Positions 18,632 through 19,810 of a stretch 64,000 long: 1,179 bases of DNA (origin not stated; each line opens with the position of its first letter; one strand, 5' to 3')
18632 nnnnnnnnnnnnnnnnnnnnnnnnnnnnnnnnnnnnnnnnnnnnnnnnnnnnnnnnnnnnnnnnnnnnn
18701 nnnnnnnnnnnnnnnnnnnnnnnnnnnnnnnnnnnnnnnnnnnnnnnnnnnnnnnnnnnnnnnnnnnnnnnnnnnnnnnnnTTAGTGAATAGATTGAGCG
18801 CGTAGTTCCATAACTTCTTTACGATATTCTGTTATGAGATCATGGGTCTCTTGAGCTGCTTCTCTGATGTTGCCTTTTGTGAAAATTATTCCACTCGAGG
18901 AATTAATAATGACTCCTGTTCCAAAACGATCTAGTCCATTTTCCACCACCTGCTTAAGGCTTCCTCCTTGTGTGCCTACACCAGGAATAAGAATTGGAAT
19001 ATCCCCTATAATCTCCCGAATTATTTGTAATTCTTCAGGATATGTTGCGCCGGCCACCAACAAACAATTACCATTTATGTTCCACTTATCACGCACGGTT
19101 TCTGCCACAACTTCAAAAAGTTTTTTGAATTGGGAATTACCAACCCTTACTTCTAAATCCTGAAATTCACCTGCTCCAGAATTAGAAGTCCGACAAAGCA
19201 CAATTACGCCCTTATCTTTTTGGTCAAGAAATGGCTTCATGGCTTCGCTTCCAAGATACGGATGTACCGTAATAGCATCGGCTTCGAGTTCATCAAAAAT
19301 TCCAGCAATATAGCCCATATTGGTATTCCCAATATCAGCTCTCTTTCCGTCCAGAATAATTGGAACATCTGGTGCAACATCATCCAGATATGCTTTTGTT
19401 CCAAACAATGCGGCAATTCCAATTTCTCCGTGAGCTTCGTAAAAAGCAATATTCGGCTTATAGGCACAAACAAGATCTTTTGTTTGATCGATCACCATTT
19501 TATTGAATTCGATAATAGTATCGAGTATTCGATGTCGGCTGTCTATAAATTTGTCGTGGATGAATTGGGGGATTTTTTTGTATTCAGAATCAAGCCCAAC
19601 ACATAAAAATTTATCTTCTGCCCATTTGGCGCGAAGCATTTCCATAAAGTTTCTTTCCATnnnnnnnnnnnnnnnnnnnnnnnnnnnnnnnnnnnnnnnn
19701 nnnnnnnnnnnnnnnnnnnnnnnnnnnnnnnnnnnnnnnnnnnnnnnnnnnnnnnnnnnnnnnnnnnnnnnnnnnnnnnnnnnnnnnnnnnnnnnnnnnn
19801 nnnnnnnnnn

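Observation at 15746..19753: Pyrimidine biosynthesis cluster (pyrD-pyrC-pyrE plus convergent pyrF) inserted inside the S10 operon between rplB and rpsS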

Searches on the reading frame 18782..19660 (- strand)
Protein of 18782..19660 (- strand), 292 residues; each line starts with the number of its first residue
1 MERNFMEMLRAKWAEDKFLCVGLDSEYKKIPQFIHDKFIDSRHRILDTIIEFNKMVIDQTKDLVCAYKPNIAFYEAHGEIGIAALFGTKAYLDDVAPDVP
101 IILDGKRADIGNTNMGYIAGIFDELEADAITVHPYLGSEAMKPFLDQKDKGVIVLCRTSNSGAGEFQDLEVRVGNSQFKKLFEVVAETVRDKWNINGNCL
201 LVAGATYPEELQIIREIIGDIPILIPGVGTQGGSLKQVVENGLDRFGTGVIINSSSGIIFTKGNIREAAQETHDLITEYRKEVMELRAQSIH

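Call 3: search_protein_families(library=pfam, proteins=[window:18782-19660:-])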
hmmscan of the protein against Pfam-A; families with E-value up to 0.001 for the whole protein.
window:18782-19660:- (292 aa): 1 family
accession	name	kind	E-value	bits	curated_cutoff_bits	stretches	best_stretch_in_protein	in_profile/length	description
PF00215.30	OMPdecase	-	2.4e-27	96.7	27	1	19-271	3-220/221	Orotidine 5'-phosphate decarboxylase / HUMPS family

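Call 4: search_protein_families(library=ncbifam, proteins=[window:18782-19660:-])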
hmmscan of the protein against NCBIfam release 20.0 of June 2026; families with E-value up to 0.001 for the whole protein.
window:18782-19660:- (292 aa): 4 families
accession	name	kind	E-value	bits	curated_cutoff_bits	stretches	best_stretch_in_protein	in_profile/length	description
TIGR02127.1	pyrF_sub2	equivalog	2.1e-64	217.2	110.6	1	5-269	1-258/261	orotidine-5'-phosphate decarboxylase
NF004034.0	PRK05500.1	equivalog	4.2e-44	150.9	656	1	4-287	2-269/478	bifunctional orotidine-5'-phosphate decarboxylase/orotate phosphoribosyltransferase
NF010386.0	PRK13813.1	equivalog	9.3e-16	58.1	208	1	96-245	52-189/216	orotidine 5'-phosphate decarboxylase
TIGR01740.1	pyrF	equivalog_domain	8.5e-11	41.9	92.3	1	57-235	17-177/216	orotidine-5'-phosphate decarboxylase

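Call 7: find_encoding_contigs(protein=window:18782-19660:-, flank=10000, max_places=10)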
Protein window:18782-19660:- (292 aa): no gene with exactly this product is on record in the collection.

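Call 8: find_homologous_proteins(query=window:18782-19660:-)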
Query window:18782-19660:- (292 aa): 7999 proteins with E <= 0.001 among 8000 candidates; the best 120 are listed.
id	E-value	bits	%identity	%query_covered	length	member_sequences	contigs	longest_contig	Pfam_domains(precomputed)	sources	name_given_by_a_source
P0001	2.0e-192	655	100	100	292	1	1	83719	PF00215.31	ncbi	-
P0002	1.1e-123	430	67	100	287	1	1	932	PF00215.31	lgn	-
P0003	1.3e-103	364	59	97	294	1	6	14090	PF00215.31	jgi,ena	-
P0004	8.8e-103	361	61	99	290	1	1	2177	PF00215.31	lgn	-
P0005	9.3e-102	358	58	96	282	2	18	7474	PF00215.31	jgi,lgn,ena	-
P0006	1.9e-100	354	57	95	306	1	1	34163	PF00215.31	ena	-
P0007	4.2e-99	349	56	95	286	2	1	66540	PF00215.31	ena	-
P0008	7.1e-99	349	57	96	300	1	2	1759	PF00215.31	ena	-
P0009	1.3e-98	348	58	96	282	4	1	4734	PF00215.31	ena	-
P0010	1.6e-98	347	57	96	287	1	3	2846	PF00215.31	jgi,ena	-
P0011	1.9e-98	347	55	99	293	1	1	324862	PF00215.31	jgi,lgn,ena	-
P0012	2.4e-98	347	57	96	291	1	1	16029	PF00215.31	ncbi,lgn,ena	-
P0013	4.3e-98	346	57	95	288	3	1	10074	PF00215.31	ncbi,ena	-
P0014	4.4e-98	346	58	96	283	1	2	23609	PF00215.31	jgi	-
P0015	4.5e-98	346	56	95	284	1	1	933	PF00215.31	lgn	-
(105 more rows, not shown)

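Call 9: find_encoding_contigs(protein=P0001, flank=10000, max_places=4)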
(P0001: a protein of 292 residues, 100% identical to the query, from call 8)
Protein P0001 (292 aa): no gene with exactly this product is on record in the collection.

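Call 11: find_related_loci(query=A1, collection=genome_contigs, flank=10000)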
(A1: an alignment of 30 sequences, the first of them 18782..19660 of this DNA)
Query A1 (292 aa) in genome_contigs; peptide patterns used: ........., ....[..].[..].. (x = any residue, [..] = any of these).
600 stretches matched a pattern (row limit reached: there are more); 591 encode a relative of the query (tblastn E <= 1e-3); the best 80 are kept; 80 distinct loci.
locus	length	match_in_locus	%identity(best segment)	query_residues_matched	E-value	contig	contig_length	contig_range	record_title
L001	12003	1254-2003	57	2-262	1e-97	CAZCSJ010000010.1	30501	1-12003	MAG TPA_asm: uncultured Candidatus Saccharibacteria bacterium isolate SRP178908_co1_167 genome assembly, contig: NODE_85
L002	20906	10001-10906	52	4-280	1e-94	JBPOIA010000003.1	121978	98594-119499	MAG: Candidatus Moraniibacteriota bacterium isolate MAG_644 c_000000432242, whole genome shotgun sequence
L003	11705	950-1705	55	1-263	7e-93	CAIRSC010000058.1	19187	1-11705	uncultured bacterium isolate Umea1_bin-3528 genome assembly, contig: bin-3528:058/113, whole genome shotgun sequence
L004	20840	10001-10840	50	2-280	6e-90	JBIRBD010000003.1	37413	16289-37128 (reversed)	MAG: Chthoniobacterales bacterium isolate WGG202013 k141_50401_length_37413_SRR21875705, whole genome shotgun sequence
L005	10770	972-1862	49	2-280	2e-89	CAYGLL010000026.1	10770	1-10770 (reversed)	MAG TPA_asm: uncultured Candidatus Saccharibacteria bacterium isolate ERP113451_co5_314 genome assembly, contig: NODE_36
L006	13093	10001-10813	51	1-277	4e-88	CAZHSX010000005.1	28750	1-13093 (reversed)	MAG TPA_asm: uncultured Candidatus Saccharimonadales bacterium isolate SRP200132_co1_795 genome assembly, contig: NODE_2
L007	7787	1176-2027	49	2-280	6e-88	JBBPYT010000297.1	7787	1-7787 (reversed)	MAG: Hyphomicrobiales bacterium isolate bin.208 bin.208_S3Ck141_1593991_length_7787_cov_12.2080, whole genome shotgun se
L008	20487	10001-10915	48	5-287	7e-88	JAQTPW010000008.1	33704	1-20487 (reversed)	MAG: Candidatus Paceibacterota bacterium isolate STB_125 NODE_2727_length_33704_cov_4.660303_Sandtown_B, whole genome sh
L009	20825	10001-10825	51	2-286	5e-87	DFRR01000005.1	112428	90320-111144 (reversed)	MAG TPA_asm: Patescibacteria group bacterium UBA3458 UBA3458_contig_685, whole genome shotgun sequence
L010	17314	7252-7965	55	1-249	5e-87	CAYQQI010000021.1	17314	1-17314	MAG TPA_asm: uncultured Candidatus Saccharibacteria bacterium isolate binchicken_co264_107 genome assembly, contig: NODE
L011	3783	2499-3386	51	3-291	4e-87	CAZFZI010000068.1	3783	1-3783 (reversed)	MAG TPA_asm: uncultured Candidatus Saccharibacteria bacterium isolate SRP178699_co3_51 genome assembly, contig: NODE_283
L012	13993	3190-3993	48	2-274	5e-86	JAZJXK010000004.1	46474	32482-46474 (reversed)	MAG: Patescibacteria group bacterium isolate ADI_H1L2_2_122_18_3-bin007_1 ADIH1L22_B007_1_000000000004, whole genome sho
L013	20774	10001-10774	53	5-270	1e-85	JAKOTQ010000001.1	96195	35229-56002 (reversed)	MAG: Bacillota bacterium isolate CAAI_maxbin.029 k201_582919, whole genome shotgun sequence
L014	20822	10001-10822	51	5-284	8e-86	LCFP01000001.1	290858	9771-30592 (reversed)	MAG: Candidatus Gottesmanbacteria bacterium GW2011_GWA2_43_14 UV73_C0001, whole genome shotgun sequence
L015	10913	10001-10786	50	5-287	2e-85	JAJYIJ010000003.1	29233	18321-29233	MAG: bacterium isolate DBS2-1.bin118 NODE_2697_length_29233_cov_1.151859, whole genome shotgun sequence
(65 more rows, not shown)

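Call 28: list_cluster_members(proteins=[P0001, P0121, P0132, P0138, P0140])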
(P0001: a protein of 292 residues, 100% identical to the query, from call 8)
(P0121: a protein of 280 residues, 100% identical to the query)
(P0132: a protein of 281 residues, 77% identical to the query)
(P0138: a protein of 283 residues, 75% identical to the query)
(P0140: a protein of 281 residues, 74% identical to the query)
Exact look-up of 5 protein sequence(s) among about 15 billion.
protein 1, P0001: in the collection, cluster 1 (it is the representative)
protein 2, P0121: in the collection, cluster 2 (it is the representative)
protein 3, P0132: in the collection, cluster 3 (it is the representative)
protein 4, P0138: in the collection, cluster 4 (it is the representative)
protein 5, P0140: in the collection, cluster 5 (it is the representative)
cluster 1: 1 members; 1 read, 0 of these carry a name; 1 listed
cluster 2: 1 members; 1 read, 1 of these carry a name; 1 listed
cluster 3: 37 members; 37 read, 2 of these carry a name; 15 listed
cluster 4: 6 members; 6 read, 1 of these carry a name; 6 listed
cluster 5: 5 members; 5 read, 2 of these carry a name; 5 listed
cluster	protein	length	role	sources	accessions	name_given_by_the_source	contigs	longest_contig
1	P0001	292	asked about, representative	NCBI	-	-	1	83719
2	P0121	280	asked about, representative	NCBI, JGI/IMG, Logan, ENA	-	large subunit ribosomal protein L2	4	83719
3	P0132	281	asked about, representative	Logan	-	-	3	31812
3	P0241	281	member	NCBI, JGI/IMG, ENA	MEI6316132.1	MAG: 50S ribosomal protein L2 [bacterium]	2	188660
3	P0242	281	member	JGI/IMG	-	large subunit ribosomal protein L2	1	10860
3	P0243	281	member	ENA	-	-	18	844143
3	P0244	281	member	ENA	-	-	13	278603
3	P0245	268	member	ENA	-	-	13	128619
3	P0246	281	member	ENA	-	-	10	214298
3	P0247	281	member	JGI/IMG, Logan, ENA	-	-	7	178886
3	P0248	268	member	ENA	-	-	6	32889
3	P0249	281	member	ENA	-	-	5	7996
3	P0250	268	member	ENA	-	-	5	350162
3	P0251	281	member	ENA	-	-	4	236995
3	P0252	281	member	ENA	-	-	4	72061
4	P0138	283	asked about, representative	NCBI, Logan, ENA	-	-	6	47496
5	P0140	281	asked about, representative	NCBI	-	-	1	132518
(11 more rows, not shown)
